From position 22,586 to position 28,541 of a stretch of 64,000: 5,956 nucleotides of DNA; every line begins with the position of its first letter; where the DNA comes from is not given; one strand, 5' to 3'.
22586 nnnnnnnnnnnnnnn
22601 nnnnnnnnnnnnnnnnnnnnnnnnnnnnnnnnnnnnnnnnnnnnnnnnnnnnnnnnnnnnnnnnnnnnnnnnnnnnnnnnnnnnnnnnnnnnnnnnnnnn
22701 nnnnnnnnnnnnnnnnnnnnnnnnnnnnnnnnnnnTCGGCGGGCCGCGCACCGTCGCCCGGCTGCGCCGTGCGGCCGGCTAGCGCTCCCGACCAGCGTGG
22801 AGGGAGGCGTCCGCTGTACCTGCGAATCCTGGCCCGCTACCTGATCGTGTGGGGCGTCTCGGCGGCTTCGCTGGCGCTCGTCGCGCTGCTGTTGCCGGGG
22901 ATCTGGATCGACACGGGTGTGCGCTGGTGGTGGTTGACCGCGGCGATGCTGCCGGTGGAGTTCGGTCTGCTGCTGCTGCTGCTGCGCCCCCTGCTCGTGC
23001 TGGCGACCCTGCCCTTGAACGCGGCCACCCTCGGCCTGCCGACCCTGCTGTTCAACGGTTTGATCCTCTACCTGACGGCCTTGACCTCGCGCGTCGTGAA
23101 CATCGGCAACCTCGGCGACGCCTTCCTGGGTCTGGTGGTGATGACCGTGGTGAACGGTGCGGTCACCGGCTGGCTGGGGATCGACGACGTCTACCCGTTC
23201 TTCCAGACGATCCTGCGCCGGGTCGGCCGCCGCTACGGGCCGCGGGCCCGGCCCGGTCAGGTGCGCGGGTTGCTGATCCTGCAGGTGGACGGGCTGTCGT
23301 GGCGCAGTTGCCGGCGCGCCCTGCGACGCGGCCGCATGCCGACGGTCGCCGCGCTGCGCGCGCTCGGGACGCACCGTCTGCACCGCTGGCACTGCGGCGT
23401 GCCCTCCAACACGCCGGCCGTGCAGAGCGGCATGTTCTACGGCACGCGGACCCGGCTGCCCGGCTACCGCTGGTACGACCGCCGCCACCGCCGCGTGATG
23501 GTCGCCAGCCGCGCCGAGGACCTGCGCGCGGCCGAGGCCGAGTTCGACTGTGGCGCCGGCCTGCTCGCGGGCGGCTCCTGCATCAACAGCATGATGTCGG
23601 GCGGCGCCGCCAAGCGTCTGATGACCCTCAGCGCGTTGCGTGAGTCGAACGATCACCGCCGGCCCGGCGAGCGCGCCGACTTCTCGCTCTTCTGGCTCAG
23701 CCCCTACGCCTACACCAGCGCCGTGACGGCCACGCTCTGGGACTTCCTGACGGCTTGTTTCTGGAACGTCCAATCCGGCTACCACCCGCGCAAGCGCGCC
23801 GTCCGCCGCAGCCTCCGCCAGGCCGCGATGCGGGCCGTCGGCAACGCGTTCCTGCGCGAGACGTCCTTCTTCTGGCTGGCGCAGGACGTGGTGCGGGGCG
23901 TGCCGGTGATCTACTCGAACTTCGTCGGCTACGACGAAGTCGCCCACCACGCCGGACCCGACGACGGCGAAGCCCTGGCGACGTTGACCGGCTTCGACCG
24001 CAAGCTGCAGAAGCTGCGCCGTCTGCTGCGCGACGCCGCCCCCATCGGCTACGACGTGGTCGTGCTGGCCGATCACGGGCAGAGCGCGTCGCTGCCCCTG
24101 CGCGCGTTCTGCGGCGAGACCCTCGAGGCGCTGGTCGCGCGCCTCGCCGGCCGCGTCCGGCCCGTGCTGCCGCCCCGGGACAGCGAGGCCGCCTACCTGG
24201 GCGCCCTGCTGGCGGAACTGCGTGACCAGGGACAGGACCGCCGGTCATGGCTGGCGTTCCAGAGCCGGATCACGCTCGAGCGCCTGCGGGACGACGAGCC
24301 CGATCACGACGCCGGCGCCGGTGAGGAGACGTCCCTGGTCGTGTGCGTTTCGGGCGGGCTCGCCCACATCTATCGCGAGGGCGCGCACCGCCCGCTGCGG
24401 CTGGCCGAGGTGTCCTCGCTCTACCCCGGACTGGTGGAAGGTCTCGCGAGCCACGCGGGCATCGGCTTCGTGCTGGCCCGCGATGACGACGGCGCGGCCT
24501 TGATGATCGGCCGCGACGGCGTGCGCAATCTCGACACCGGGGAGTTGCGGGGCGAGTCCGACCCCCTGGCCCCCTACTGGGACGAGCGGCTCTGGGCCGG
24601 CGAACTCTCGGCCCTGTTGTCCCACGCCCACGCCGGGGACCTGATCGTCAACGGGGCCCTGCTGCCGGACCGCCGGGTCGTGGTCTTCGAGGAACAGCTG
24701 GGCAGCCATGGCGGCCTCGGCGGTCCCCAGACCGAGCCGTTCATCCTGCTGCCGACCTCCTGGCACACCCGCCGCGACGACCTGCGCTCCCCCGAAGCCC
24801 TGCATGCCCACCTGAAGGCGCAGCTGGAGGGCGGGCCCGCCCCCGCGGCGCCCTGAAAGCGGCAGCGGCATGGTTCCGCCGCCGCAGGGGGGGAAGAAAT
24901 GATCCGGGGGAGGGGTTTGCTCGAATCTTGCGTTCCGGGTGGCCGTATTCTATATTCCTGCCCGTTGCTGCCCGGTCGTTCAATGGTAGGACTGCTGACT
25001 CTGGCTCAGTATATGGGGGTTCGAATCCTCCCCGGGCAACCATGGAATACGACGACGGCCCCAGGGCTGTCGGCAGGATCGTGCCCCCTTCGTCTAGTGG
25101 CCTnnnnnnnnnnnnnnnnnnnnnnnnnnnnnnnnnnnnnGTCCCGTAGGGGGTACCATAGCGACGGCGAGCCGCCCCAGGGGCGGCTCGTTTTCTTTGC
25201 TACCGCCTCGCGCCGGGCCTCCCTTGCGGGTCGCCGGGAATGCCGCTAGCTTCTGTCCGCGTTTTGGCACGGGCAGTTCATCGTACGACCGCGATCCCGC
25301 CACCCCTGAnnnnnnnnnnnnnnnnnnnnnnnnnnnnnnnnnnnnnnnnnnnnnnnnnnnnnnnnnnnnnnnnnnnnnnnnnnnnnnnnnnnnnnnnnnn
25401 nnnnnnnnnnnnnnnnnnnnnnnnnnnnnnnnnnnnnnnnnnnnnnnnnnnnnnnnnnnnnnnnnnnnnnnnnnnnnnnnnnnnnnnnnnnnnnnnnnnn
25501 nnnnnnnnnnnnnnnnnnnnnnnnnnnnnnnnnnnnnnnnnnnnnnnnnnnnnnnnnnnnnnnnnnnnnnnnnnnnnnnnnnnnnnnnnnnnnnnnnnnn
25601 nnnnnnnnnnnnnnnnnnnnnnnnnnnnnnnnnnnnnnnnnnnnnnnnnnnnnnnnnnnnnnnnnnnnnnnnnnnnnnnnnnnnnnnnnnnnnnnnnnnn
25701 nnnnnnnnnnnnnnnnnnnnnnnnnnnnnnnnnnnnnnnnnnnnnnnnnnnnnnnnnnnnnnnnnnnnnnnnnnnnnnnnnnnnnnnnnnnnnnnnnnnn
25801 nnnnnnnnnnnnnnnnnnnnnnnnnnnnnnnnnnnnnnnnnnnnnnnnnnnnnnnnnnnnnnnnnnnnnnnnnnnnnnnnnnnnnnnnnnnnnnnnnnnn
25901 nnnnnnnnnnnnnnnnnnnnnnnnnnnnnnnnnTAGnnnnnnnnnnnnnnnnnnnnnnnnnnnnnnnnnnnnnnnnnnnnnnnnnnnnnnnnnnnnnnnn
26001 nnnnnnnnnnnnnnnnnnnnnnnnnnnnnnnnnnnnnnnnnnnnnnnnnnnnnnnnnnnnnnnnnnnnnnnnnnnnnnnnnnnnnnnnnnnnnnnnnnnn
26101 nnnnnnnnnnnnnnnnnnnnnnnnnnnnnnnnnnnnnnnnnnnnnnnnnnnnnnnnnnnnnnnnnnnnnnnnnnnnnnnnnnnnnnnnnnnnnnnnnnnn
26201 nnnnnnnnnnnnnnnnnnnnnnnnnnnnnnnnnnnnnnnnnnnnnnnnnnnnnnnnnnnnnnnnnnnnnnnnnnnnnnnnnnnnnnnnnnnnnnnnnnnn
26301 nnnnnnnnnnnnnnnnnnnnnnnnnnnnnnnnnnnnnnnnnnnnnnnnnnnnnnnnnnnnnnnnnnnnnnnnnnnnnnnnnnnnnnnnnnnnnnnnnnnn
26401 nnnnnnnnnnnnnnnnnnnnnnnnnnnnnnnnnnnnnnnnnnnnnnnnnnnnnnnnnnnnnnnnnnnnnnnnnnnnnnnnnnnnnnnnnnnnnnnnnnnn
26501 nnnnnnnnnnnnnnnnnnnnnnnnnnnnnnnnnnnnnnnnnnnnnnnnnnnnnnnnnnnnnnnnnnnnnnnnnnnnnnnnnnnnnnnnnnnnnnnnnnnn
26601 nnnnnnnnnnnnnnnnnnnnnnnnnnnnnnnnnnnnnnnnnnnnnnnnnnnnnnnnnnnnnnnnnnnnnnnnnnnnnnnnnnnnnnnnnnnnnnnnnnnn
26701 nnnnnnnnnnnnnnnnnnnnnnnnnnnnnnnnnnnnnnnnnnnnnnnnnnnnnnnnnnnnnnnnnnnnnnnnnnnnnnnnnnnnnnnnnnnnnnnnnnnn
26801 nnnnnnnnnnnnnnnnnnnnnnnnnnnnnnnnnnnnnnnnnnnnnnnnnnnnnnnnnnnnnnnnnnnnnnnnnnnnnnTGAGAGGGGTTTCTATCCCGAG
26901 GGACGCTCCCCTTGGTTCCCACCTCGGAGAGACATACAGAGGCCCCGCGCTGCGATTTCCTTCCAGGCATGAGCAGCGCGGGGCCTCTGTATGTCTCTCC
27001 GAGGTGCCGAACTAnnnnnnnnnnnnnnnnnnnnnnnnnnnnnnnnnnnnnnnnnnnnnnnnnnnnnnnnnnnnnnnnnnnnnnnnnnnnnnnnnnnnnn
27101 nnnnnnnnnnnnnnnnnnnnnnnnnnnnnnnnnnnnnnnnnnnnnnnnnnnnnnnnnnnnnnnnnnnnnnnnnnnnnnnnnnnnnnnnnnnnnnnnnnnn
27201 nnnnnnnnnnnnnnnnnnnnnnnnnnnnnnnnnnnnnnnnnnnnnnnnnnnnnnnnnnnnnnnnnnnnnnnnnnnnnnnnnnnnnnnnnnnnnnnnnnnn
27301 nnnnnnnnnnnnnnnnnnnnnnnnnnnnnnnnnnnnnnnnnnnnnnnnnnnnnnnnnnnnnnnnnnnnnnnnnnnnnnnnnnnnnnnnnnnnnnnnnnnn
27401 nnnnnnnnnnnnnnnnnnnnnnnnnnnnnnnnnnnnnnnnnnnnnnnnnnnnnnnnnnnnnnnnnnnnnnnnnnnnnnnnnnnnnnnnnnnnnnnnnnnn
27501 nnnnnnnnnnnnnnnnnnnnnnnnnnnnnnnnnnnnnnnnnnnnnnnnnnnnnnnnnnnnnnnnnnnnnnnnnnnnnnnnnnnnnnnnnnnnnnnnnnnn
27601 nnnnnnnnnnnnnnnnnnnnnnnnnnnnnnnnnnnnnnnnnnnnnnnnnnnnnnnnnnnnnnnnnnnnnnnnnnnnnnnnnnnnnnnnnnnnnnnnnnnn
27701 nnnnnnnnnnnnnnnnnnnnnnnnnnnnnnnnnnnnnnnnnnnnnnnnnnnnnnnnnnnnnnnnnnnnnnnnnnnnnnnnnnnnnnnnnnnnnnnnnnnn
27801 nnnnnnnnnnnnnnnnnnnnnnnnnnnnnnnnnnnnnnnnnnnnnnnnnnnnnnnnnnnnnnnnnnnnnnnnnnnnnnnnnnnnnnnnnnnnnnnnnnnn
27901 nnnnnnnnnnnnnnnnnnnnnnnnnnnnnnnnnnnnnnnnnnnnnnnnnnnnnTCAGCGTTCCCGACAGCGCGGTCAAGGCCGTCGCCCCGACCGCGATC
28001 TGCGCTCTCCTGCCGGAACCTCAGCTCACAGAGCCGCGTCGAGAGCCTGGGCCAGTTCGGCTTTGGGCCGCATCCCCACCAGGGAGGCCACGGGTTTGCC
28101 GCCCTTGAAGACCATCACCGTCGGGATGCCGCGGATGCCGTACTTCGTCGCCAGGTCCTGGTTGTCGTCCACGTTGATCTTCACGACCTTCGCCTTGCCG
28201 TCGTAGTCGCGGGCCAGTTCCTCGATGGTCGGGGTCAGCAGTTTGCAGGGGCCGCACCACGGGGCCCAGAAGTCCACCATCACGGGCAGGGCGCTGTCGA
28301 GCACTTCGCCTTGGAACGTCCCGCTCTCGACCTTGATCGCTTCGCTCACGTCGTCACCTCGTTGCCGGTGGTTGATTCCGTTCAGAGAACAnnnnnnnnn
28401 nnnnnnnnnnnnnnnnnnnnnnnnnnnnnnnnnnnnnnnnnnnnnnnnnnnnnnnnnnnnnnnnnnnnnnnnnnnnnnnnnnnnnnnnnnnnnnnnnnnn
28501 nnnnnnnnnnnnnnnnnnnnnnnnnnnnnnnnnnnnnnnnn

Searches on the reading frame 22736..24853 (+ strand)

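Call 94: search_protein_families(library=pfam, proteins=[window:22736-24853:+], max_evalue=0.00001)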
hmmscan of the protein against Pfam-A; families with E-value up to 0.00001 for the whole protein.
window:22736-24853:+ (706 aa): 2 families
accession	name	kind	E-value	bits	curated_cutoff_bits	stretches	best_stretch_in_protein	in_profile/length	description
PF01663.27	Phosphodiest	-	1.9e-13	51.2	23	1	179-456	1-228/342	Type I phosphodiesterase / nucleotide pyrophosphatase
PF04020.18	Phage_holin_4_2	-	2.3e-13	51.1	28.8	1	34-140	2-103/105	Mycobacterial 4 TMS phage holin, superfamily IV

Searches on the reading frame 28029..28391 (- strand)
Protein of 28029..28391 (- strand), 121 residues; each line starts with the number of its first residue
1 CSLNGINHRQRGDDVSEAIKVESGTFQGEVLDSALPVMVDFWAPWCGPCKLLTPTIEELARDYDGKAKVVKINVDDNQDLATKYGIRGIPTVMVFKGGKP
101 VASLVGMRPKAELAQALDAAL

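Call 94: search_protein_families(library=pfam, proteins=[window:28029-28391:-], max_evalue=0.00001)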
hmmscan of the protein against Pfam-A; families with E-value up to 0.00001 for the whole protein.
window:28029-28391:- (121 aa): 3 families
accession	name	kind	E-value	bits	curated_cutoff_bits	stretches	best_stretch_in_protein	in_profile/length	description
PF00085.26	Thioredoxin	-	3.6e-32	110.9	23.5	1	19-118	3-102/103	Thioredoxin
PF13098.12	Thioredoxin_2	-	9.7e-13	48.8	27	1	35-117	6-104/104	Thioredoxin-like domain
PF13905.12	Thioredoxin_8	-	4.1e-09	37.1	27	1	37-78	4-47/94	Thioredoxin-like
